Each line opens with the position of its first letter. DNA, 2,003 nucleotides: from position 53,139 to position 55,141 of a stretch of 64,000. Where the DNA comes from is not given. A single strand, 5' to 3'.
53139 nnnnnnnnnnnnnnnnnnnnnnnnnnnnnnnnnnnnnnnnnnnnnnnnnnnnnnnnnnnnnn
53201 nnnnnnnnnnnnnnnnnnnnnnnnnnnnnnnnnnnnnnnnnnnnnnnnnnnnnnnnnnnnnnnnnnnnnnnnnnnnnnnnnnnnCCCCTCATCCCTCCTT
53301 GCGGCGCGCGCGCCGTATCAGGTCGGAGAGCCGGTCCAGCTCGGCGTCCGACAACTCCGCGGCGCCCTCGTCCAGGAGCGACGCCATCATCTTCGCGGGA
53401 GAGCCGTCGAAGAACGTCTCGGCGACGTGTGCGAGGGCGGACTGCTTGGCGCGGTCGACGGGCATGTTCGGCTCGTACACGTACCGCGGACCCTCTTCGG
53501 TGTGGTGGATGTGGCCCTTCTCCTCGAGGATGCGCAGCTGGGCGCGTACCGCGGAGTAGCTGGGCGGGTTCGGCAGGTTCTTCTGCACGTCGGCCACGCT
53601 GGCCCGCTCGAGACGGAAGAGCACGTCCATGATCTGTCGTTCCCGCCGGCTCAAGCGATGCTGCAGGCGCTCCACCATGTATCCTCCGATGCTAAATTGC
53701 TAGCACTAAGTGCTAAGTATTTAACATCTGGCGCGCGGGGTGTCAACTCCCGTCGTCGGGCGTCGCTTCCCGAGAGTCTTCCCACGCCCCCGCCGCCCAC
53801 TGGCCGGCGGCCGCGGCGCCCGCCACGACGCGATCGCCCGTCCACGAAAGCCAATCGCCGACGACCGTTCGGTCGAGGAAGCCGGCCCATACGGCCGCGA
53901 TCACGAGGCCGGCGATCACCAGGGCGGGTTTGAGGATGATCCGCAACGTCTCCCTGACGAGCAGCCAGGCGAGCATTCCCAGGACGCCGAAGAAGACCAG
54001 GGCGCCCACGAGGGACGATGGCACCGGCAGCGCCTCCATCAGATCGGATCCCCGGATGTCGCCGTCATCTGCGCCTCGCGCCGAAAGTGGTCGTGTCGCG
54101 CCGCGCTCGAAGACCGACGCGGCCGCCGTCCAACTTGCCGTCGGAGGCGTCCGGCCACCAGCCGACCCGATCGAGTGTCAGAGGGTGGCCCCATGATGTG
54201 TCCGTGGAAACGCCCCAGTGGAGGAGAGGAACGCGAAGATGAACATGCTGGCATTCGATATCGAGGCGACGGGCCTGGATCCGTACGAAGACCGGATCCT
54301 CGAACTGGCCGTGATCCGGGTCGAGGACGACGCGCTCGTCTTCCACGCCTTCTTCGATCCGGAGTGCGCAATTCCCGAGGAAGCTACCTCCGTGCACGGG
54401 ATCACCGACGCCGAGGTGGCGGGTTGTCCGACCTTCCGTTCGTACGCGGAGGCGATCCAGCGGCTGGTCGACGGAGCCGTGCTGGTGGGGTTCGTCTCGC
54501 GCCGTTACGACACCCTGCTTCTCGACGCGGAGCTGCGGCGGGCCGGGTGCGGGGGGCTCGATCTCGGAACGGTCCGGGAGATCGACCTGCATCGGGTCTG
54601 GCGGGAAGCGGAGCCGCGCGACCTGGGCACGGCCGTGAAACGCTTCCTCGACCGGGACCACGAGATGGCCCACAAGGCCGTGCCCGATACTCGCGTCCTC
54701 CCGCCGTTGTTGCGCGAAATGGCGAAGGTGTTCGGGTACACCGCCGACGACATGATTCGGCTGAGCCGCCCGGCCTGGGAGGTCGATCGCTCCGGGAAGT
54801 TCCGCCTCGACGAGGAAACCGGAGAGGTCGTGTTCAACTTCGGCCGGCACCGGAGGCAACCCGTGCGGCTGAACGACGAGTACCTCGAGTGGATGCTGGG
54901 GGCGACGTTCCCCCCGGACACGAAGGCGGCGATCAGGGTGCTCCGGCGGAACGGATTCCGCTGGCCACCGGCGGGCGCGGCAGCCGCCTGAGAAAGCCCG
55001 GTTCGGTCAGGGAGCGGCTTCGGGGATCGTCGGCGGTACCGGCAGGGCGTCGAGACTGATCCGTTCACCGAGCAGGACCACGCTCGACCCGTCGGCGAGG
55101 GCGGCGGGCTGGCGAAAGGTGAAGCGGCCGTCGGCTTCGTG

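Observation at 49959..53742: BlaI repressor plus BlaR1-type M56 protease whose sensor domain is replaced by HEAT repeats, plus a secreted HEAT-repeat paralogue, with a perfect palindromic operator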

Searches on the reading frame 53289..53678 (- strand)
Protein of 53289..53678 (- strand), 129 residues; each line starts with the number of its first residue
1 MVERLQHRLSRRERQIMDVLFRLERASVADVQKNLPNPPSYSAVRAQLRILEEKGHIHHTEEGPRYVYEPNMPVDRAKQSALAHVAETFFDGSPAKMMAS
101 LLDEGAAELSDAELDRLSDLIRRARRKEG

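Call 3: search_protein_families(library=pfam, proteins=[window:53289-53678:-], max_evalue=0.01)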
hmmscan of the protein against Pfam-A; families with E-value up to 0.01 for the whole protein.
window:53289-53678:- (129 aa): 1 family
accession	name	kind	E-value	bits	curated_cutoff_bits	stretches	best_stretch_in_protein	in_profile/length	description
PF03965.22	Penicillinase_R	-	1.7e-23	83.6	22.6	1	9-122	1-114/115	Penicillinase repressor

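Call 21: search_solved_structures(query=window:53289-53678:-, max_evalue=1, show_alignments=3)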
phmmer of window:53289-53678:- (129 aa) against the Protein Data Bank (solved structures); distinct sequences matched with E-value up to 1: 2.
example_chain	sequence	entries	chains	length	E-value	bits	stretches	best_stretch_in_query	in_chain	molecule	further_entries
1p6r_A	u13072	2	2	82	0.0019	21.6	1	8-73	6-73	Penicillinase repressor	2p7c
2k4b_A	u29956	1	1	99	0.27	14.7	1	5-72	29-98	Transcriptional regulator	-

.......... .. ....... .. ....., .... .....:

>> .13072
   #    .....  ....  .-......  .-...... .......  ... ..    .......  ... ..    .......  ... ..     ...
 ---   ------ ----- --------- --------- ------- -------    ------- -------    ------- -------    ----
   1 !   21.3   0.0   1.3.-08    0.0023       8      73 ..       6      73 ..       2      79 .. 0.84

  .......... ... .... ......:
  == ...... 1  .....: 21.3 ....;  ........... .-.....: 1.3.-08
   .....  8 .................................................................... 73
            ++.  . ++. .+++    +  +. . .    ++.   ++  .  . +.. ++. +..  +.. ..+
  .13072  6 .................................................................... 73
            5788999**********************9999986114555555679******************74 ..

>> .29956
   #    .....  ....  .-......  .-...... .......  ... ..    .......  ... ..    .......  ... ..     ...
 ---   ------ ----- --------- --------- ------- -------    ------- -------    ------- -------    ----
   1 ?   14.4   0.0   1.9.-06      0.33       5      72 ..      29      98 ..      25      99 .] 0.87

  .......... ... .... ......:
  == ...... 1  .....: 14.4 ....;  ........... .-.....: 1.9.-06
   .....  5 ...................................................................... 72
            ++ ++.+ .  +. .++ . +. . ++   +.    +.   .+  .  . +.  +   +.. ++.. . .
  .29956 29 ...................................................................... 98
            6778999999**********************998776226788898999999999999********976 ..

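Call 33: search_protein_families(library=ncbifam, proteins=[window:53289-53678:-], max_evalue=0.001)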
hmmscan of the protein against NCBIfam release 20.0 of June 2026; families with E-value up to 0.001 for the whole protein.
window:53289-53678:- (129 aa): 2 families
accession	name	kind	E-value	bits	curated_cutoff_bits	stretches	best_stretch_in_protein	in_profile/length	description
TIGR02698.1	CopY_TcrY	equivalog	9.8e-08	32.3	121.95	1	10-124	3-117/130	CopY/TcrY family copper transport repressor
NF012168.1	BlaI_of_BCL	exception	0.00075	19.5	180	1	9-121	6-118/121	penicillinase repressor BlaI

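Call 40: list_cluster_members(proteins=[window:53289-53678:-, window:51311-53284:-, window:49959-51227:-, window:53743-54039:-])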
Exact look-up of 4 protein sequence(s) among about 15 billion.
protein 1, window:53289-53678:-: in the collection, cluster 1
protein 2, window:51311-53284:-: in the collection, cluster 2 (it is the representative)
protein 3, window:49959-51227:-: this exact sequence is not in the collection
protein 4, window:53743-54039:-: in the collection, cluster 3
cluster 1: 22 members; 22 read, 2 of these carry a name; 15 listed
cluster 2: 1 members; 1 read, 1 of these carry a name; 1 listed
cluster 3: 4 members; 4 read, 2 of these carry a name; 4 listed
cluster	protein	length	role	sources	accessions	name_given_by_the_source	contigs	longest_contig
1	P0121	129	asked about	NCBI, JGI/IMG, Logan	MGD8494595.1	MAG: BlaI/MecI/CopY family transcriptional regulator [Gemmatimonadales bacterium] | predicted transcriptional regulator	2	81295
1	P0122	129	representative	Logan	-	-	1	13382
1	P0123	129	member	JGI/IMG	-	predicted transcriptional regulator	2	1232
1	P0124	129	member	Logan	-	-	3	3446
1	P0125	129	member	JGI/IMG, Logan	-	-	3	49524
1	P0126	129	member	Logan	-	-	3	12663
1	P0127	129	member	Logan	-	-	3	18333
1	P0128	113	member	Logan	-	-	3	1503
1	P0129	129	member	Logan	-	-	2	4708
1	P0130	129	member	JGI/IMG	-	-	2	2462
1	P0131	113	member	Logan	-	-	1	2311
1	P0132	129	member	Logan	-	-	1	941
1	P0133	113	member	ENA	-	-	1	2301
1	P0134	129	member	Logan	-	-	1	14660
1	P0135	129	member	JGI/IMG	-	-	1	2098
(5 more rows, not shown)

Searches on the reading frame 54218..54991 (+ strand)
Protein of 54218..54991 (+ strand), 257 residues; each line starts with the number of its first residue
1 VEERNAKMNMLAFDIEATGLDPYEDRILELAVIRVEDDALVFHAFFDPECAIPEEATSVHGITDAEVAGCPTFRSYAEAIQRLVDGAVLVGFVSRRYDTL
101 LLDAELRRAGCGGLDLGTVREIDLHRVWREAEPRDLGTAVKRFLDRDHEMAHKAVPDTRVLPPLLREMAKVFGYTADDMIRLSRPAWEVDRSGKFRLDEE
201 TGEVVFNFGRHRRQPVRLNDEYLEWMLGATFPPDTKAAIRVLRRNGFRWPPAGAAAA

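Call 3: search_protein_families(library=pfam, proteins=[window:54218-54991:+], max_evalue=0.01)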
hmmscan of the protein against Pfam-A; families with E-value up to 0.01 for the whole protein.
window:54218-54991:+ (257 aa): 2 families
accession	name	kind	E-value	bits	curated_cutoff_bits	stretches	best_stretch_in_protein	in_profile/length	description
PF00929.31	RNase_T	-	2.1e-18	67.8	24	1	12-160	2-159/164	Exonuclease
PF13482.12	RNase_H_2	-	0.0012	19.3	22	1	13-125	3-93/165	RNase_H superfamily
